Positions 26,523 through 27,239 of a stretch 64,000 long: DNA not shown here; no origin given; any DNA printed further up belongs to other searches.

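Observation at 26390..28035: REC-TIR and stand-alone TIR genes inserted in-line between the two methylmalonyl-CoA mutase subunit genes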

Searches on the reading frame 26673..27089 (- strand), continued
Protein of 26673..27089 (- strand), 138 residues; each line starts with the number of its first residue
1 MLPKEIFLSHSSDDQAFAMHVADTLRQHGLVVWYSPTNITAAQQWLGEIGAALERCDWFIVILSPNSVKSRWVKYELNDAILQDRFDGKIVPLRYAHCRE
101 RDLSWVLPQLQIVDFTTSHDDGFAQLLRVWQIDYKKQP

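Call 84: search_protein_families(library=pfam, alignment_id=A6, max_evalue=0.00001)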
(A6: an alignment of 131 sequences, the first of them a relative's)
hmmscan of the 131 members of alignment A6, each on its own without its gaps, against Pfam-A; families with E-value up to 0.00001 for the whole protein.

A. member 1, L123:4528-5073:- (181 aa): 0 families

B. families by the number of members that match (of 131 scanned): 165 families (the first 25 are shown)
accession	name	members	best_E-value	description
PF02653.21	BPD_transp_2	2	9.3e-42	Branched-chain amino acid transport system / permease component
PF03167.25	UDG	2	4.7e-40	Uracil DNA glycosylase superfamily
PF12704.14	MacB_PCD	2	3.4e-37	MacB-like periplasmic core domain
PF05685.18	Uma2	2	1.1e-36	Putative restriction endonuclease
PF13365.12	Trypsin_2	2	6.1e-31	Trypsin-like peptidase domain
PF04055.27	Radical_SAM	2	6.1e-30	Radical SAM superfamily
PF02687.27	FtsX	2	6.1e-21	FtsX-like permease C-terminal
PF00903.31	Glyoxalase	2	5.7e-17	Glyoxalase/Bleomycin resistance protein/Dioxygenase superfamily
PF08937.16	ThsB_TIR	2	1.2e-16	Thoeris protein ThsB, TIR-like domain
PF14279.12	HNH_5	2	7.7e-16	HNH endonuclease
PF01381.28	HTH_3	2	1.3e-15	Helix-turn-helix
PF01844.29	HNH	2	1.2e-12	HNH endonuclease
PF00089.32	Trypsin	2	8.2e-12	Trypsin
PF02514.21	CobN-Mg_chel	1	0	CobN/Magnesium Chelatase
PF01804.23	Penicil_amidase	1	3.1e-134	Penicillin amidase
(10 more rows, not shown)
